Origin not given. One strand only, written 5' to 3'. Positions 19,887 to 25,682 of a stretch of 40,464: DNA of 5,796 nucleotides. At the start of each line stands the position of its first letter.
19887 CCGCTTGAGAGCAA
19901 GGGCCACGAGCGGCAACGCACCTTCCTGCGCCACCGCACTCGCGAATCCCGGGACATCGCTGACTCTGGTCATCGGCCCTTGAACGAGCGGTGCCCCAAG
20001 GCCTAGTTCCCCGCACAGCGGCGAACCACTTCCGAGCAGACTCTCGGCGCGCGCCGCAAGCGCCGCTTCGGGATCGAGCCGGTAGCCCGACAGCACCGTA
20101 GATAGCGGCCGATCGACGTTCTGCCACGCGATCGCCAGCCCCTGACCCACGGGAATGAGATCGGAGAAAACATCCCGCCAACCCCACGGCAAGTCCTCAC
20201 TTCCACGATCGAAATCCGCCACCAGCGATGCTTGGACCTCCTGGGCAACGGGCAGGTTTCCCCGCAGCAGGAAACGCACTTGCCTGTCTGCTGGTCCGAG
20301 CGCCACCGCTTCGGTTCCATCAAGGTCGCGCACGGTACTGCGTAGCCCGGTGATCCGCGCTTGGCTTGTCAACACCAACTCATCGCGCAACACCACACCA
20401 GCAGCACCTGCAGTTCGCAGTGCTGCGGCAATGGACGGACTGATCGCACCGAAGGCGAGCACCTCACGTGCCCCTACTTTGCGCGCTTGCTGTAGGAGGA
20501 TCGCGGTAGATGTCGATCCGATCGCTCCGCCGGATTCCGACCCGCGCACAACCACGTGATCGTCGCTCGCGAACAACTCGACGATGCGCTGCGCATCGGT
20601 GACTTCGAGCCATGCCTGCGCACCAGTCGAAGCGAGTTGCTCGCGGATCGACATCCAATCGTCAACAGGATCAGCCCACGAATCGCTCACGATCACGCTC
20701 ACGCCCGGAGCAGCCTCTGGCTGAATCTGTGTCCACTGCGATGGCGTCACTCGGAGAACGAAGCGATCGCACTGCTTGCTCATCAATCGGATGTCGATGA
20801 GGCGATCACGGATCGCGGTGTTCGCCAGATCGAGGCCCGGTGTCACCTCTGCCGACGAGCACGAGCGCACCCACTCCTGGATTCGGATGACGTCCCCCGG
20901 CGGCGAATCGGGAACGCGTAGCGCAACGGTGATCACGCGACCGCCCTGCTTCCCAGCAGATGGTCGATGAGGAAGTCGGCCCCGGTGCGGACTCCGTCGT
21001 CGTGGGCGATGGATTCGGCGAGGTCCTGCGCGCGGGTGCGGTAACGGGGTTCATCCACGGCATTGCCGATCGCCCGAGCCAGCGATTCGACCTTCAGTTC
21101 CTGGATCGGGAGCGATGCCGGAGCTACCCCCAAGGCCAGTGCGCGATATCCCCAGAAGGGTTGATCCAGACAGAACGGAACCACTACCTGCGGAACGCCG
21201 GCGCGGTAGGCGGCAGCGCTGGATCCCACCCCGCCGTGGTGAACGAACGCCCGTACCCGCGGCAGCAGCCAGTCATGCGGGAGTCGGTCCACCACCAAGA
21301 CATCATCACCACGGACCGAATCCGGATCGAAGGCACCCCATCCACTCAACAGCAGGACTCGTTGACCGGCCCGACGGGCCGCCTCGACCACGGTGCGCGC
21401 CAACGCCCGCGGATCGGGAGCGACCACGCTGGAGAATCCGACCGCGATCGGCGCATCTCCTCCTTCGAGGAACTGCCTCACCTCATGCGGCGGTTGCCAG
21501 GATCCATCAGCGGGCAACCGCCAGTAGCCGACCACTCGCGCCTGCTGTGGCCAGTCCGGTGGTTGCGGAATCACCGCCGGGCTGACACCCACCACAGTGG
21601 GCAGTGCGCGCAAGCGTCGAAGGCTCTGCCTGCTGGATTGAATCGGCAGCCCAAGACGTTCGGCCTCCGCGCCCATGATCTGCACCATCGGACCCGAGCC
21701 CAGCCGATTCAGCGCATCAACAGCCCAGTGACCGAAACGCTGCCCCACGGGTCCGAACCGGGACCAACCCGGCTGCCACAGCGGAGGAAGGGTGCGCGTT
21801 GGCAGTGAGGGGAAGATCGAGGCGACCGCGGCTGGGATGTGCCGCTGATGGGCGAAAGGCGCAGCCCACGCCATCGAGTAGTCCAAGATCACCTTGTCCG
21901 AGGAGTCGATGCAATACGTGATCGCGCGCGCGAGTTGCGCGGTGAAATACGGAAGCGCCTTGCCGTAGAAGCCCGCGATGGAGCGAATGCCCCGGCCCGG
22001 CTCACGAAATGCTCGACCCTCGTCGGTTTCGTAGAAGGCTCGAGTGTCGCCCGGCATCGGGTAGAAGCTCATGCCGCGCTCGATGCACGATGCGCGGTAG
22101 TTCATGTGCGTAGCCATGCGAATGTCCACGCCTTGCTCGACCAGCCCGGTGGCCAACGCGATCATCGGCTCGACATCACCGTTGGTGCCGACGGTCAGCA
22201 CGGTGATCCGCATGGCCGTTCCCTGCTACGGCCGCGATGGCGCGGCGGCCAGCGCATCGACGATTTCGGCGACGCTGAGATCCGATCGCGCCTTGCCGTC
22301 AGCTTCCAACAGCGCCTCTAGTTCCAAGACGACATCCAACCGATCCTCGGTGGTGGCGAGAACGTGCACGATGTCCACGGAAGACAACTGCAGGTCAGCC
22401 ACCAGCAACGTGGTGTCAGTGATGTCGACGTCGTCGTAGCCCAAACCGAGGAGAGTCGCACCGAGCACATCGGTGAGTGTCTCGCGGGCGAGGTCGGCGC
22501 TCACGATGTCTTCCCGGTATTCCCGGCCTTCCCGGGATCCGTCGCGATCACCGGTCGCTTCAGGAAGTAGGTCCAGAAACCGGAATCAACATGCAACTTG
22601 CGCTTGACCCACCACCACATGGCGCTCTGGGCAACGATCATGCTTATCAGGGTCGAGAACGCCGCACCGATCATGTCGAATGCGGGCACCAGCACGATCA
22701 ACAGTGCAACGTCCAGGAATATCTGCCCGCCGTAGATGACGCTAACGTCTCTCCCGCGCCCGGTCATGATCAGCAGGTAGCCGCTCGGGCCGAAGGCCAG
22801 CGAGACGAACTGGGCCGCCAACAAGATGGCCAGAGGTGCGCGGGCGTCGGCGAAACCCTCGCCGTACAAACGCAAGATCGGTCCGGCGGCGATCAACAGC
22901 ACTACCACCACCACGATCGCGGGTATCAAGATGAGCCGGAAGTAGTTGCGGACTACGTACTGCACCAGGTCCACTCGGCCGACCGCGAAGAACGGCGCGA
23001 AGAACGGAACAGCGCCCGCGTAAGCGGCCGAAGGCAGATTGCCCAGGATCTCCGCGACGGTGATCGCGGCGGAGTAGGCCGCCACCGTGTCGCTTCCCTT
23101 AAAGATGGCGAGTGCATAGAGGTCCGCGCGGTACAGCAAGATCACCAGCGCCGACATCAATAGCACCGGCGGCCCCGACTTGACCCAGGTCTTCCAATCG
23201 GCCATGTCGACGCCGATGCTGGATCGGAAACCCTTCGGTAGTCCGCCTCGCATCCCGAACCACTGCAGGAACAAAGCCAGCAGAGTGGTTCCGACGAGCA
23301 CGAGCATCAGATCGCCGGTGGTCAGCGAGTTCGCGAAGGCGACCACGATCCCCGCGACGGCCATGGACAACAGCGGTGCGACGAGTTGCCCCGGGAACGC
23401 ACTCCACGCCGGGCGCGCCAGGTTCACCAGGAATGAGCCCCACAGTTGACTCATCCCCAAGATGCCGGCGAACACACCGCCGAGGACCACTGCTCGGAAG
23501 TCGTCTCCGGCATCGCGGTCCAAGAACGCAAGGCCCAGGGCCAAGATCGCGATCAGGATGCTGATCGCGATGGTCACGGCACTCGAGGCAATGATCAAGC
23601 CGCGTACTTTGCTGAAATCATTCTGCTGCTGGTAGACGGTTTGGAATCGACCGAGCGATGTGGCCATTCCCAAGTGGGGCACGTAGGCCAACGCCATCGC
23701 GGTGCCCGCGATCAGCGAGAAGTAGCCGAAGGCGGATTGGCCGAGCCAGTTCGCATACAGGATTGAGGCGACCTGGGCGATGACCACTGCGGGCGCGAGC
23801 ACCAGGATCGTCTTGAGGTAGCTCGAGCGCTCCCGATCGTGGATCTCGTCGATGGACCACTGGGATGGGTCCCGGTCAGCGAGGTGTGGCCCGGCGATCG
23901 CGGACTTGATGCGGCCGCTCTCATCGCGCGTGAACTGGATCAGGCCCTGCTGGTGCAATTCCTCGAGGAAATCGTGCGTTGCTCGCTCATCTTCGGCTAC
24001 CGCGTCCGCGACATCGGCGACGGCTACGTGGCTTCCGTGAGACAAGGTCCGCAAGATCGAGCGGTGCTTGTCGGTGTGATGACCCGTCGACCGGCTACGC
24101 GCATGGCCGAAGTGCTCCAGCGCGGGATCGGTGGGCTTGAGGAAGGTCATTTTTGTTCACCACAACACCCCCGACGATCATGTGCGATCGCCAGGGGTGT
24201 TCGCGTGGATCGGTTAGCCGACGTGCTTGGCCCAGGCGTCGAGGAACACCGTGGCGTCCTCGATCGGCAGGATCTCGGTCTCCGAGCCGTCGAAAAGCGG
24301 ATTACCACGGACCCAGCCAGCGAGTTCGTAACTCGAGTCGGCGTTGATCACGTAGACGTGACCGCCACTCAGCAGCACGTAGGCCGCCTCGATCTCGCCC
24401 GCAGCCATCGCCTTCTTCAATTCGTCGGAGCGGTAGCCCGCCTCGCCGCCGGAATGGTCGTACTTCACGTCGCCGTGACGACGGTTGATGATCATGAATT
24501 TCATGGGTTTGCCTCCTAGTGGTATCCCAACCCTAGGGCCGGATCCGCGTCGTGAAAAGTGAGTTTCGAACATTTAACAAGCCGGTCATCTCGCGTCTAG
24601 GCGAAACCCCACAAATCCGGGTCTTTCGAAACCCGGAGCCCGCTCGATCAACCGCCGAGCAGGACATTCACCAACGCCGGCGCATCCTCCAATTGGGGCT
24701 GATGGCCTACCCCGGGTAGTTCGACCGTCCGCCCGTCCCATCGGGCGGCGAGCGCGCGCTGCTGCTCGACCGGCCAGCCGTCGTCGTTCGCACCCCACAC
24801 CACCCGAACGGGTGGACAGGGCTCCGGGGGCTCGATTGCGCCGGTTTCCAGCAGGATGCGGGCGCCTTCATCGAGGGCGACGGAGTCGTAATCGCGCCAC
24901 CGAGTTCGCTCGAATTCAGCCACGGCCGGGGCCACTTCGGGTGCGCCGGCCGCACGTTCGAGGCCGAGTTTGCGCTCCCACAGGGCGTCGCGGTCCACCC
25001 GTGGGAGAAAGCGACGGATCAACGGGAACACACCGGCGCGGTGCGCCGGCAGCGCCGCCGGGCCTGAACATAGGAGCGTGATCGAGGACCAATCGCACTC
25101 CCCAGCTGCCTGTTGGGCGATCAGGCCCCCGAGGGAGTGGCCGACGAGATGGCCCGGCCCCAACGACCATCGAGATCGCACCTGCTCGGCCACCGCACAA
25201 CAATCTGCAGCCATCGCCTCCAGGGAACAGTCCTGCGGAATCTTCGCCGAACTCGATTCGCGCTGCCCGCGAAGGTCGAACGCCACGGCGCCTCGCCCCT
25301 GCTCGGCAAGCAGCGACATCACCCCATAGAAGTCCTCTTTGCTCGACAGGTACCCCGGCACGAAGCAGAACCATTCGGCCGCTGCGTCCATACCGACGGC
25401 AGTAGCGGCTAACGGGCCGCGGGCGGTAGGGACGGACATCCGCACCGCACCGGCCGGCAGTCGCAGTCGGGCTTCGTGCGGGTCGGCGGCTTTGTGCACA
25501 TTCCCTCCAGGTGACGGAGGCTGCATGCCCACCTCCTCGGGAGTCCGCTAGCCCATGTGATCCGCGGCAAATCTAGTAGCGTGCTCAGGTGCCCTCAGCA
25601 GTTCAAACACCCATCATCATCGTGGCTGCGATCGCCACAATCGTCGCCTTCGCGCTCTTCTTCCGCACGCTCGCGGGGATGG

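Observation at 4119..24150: Orphan 20-kb, 12-gene operon: a PUFA-synthase/PKSE-hybrid polyketide-lipid pathway with glycosylation and export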

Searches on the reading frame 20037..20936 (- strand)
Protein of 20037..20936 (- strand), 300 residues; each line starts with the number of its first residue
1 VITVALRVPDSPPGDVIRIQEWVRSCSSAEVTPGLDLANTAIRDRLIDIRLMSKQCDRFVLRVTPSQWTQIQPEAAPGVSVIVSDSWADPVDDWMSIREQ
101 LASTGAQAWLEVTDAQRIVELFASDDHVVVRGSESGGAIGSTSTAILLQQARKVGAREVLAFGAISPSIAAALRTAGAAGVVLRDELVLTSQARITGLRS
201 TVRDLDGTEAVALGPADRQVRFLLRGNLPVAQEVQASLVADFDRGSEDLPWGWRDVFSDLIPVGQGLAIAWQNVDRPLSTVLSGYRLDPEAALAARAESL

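Call 78: search_protein_families(library=pfam, proteins=[window:20037-20936:-], max_evalue=5)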
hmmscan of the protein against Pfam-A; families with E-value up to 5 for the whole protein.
window:20037-20936:- (300 aa): 2 families
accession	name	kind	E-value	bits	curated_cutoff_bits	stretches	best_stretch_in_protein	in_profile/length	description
PF03060.21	NMO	-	0.00018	21.4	28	1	115-194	149-232/331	Nitronate monooxygenase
PF11607.14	DUF3247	-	0.21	12.3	25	1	187-236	7-53/92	Protein of unknown function (DUF3247)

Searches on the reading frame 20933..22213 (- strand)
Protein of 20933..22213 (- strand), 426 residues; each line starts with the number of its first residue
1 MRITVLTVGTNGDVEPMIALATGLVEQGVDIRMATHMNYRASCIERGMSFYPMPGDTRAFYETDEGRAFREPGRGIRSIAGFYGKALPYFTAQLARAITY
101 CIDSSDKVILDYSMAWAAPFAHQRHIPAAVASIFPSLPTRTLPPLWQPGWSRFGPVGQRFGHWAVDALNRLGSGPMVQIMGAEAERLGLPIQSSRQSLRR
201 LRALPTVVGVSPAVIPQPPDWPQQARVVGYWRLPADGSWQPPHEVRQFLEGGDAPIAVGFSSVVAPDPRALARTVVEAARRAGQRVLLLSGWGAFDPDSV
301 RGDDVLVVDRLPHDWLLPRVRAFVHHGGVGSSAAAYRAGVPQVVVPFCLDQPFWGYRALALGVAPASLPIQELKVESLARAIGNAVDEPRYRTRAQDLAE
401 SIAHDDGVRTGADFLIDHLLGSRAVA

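Call 3: search_protein_families(library=pfam, proteins=[window:20933-22213:-], max_evalue=0.01)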
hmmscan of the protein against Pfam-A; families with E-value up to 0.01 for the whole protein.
window:20933-22213:- (426 aa): 3 families
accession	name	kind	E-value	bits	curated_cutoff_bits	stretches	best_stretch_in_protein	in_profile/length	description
PF06722.18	EryCIII-like_C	-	3.3e-18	66.5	31.7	1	303-403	31-130/145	Erythromycin biosynthesis protein CIII-like, C-terminal domain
PF03033.26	Glyco_transf_28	-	3.1e-10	40.7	26.2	1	3-63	1-57/139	Glycosyltransferase family 28 N-terminal domain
PF00201.24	UDPGT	-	6.5e-10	38.9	19.5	1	244-408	264-427/499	UDP-glucoronosyl and UDP-glucosyl transferase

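Call 6: search_protein_families(library=ncbifam, proteins=[window:20933-22213:-], max_evalue=0.001)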
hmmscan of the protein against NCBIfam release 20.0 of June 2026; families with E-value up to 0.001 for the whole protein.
window:20933-22213:- (426 aa): 5 families
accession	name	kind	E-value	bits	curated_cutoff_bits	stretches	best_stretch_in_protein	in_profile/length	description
NF000354.1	glycotrans_Rgt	equivalog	7.8e-34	117.5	800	1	1-416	1-399/411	rifamycin-inactivating glycosyltransferase Rgt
TIGR01426.2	MGT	subfamily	8.7e-20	71.1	260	1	262-416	235-388/393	macrolide family glycosyltransferase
TIGR04516.1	glycosyl_450act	subfamily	7.3e-17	61.5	440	1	303-402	299-397/418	activator-dependent family glycosyltransferase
NF033129.1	macro_glyco_Mgt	subfamily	6.6e-10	38.5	700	1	303-416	277-389/393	macrolide-inactivating glycosyltransferase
NF000362.1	self_GT_OleI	exception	4.2e-06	26.2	700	1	304-416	306-417/424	OleI family self-immunity macrolide glycosyltransferase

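Call 52: search_solved_structures(query=window:20933-22213:-, max_evalue=0.00001)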
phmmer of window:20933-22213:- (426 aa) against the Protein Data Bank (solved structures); distinct sequences matched with E-value up to 0.00001: 30.
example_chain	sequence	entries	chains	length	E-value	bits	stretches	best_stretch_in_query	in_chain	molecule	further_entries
5xvm_A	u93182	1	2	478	5.4e-40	140.6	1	4-425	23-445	Sterol 3-beta-glucosyltransferase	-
5gl5_A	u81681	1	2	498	6.2e-40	140.4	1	4-425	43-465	Sterol 3-beta-glucosyltransferase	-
3h4i_A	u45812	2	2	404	5.2e-34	120.9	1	228-420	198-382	Glycosyltransferase GtfA, Glycosyltransferase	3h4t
1iir_A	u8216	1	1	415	1.8e-27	99.3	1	1-419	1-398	glycosyltransferase GtfB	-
1rrv_A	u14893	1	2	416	6.6e-25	90.9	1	208-416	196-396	GLYCOSYLTRANSFERASE GTFD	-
1pn3_A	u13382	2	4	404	1.2e-24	90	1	227-418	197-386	GLYCOSYLTRANSFERASE GTFA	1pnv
2yjn_A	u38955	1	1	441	8.5e-10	41.1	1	303-400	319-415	GLYCOSYLTRANSFERASE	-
6kqx_A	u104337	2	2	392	4.8e-09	38.6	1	275-410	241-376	Uncharacterized UDP-glucosyltransferase YjiC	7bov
6kqw_A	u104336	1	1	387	5.3e-09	38.5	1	275-409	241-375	Uncharacterized UDP-glucosyltransferase YjiC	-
3wad_A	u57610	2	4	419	1.2e-08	37.3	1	221-399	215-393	Glycosyltransferase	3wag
10zg_A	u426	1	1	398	5.4e-08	35.1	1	311-411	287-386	Glycosyl transferase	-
3otg_A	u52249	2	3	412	8.1e-08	34.5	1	307-405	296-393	CalG1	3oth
7vlb_A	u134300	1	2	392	1.4e-07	33.8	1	250-408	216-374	UDP-glycosyltransferase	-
7yp3_A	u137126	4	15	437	1.7e-07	33.5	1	305-401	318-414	Glycosyltransferase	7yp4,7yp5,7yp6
2o6l_A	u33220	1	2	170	6e-07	31.7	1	242-404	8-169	UDP-glucuronosyltransferase 2B7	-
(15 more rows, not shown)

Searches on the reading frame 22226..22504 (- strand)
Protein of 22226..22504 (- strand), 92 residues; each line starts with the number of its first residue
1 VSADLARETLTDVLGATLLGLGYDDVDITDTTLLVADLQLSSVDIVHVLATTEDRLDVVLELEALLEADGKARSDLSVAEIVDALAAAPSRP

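Call 3: search_protein_families(library=pfam, proteins=[window:22226-22504:-], max_evalue=0.01)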
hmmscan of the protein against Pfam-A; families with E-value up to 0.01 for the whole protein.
window:22226-22504:- (92 aa): 0 families

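Call 6: search_protein_families(library=ncbifam, proteins=[window:22226-22504:-], max_evalue=0.001)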
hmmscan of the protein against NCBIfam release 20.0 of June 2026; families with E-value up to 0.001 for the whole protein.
window:22226-22504:- (92 aa): 0 families

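Call 78: search_protein_families(library=pfam, proteins=[window:22226-22504:-], max_evalue=5)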
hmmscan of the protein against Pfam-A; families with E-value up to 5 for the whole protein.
window:22226-22504:- (92 aa): 1 family
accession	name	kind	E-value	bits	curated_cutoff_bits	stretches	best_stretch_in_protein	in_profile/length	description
PF00550.31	PP-binding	-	0.011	16.4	20.8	1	19-68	11-57/67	Phosphopantetheine attachment site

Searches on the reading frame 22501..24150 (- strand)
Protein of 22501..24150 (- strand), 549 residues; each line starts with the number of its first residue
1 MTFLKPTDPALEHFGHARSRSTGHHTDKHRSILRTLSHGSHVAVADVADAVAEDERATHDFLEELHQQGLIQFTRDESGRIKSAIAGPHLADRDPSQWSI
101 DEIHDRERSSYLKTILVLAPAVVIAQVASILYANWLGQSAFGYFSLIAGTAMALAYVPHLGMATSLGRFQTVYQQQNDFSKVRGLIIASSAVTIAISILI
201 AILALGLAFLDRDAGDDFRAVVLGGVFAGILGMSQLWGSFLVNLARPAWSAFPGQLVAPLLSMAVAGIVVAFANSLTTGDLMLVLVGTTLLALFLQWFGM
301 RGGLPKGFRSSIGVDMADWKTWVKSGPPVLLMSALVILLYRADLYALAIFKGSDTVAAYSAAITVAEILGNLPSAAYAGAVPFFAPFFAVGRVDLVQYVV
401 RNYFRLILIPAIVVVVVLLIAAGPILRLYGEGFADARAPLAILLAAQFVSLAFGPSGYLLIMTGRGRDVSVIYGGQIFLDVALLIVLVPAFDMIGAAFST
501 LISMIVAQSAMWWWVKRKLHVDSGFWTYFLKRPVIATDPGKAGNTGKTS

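Call 3: search_protein_families(library=pfam, proteins=[window:22501-24150:-], max_evalue=0.01)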
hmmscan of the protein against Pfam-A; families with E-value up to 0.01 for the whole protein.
window:22501-24150:- (549 aa): 2 families
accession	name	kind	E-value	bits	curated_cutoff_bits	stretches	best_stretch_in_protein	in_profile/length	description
PF01554.23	MatE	-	8.7e-05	22.7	24.9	1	328-474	1-149/161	MatE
PF25212.1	HVO_A0114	-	0.00019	21.6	27.6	1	26-78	21-73/84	HVO_A0114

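Call 6: search_protein_families(library=ncbifam, proteins=[window:22501-24150:-], max_evalue=0.001)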
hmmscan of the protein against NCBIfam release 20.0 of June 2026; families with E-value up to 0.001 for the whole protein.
window:22501-24150:- (549 aa): 1 family
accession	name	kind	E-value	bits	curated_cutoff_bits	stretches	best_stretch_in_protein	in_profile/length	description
TIGR02900.1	spore_V_B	equivalog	2.1e-08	33.4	372.3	1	123-207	17-101/488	stage V sporulation protein B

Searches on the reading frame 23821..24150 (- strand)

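Call 78: search_protein_families(library=pfam, proteins=[window:23821-24150:-], max_evalue=5)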
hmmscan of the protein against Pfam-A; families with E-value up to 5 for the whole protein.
window:23821-24150:- (110 aa): 7 families
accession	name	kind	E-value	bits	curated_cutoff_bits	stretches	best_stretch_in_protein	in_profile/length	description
PF25212.1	HVO_A0114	-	1.1e-05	25.5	27.6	1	26-78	21-73/84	HVO_A0114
PF19121.6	DUF5805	-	0.019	15.8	28.5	1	22-76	8-63/67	Family of unknown function (DUF5805)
PF22979.2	HTH_69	-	0.019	15.3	27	1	43-77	28-62/69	Winged helix-turn-helix domain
PF24035.1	DUF7344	-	0.025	15.4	27.8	1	28-60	8-39/76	Domain of unknown function (DUF7344)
PF12324.14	HTH_15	-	0.032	14.8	27.2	1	18-52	12-46/74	Helix-turn-helix domain of alkylmercury lyase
PF09339.16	HTH_IclR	-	0.08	13.2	22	1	31-72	7-49/52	IclR helix-turn-helix domain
PF13463.12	HTH_27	-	0.11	13.2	22.2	1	28-81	4-59/68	Winged helix DNA-binding domain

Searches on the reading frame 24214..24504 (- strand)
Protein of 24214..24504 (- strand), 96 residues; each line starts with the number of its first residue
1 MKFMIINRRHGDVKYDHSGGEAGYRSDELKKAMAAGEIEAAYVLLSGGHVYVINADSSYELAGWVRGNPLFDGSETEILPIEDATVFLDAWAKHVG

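Call 49: search_protein_families(library=pfam, proteins=[window:24214-24504:-], max_evalue=0.01)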
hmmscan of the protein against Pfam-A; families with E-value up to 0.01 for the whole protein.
window:24214-24504:- (96 aa): 0 families

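Call 77: predict_structure(protein=window:24214-24504:-)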
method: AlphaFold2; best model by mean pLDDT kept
length: 96 residues; sequences in the alignment: 1
mean_pLDDT: 59.8   pTM: 0.53
mean pLDDT of the five models: 59.8, 53.1, 50.0, 49.7, 46.4
residues with pLDDT >= 90: 0; 70-90: 26; 50-70: 48; < 50: 22
segments of 3 or more residues with pLDDT < 50: 1-22
pLDDT, mean of each block of 10 residues (from residue 1): 28 35 59 69 71 68 64 68 72 66
secondary structure, 60 per line:
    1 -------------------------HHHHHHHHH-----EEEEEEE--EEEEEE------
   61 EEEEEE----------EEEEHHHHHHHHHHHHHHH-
elements in order: H26-34 E40-46 E49-54 E61-66 E77-80 H81-95

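Call 78: search_protein_families(library=pfam, proteins=[window:24214-24504:-], max_evalue=5)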
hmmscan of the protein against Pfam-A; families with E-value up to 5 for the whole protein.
window:24214-24504:- (96 aa): 0 families

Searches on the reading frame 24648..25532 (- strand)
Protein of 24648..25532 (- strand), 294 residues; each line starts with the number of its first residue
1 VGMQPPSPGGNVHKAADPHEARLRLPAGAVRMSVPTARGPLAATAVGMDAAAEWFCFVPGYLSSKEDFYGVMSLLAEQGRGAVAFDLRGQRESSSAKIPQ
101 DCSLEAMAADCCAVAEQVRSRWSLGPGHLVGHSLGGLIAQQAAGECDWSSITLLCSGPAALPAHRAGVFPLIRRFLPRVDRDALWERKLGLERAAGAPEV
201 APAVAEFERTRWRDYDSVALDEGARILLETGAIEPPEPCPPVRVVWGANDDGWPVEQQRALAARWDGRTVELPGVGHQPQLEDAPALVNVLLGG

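Call 49: search_protein_families(library=pfam, proteins=[window:24648-25532:-], max_evalue=0.01)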
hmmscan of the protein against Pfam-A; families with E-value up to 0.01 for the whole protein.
window:24648-25532:- (294 aa): 5 families
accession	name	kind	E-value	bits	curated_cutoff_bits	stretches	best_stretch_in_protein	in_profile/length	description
PF12697.13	Abhydrolase_6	-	2e-20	74.8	26.3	1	57-288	3-214/217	Alpha/beta hydrolase family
PF00561.26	Abhydrolase_1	-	5.2e-16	59.5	25.8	1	54-283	2-244/245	alpha/beta hydrolase fold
PF12146.15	Hydrolase_4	-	6.8e-12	45.6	27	1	55-177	7-127/239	Serine aminopeptidase, S33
PF00975.26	Thioesterase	-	0.0002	22.1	26.4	1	102-143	46-84/226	Thioesterase domain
PF06821.19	Ser_hydrolase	-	0.0034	17.7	22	0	241-277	117-153/172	Serine hydrolase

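Call 51: search_solved_structures(query=window:24648-25532:-, max_evalue=0.01)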
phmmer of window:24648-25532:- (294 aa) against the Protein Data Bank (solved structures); distinct sequences matched with E-value up to 0.01: 5.
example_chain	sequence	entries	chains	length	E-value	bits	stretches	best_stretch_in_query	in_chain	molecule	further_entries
5w15_A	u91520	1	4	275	1.2e-06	31.3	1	237-288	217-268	Alpha/beta hydrolase fold protein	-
11tv_D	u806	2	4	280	0.00016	24.3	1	53-293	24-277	alpha/beta-hydrolase macrolide esterase EstX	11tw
3c5v_A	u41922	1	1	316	0.00068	22.2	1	82-151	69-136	Protein phosphatase methylesterase 1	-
3c5w_P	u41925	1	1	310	0.0017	20.9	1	82-152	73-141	PP2A-specific methylesterase PME-1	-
7soy_P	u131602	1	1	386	0.0024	20.4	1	82-151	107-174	Protein phosphatase methylesterase 1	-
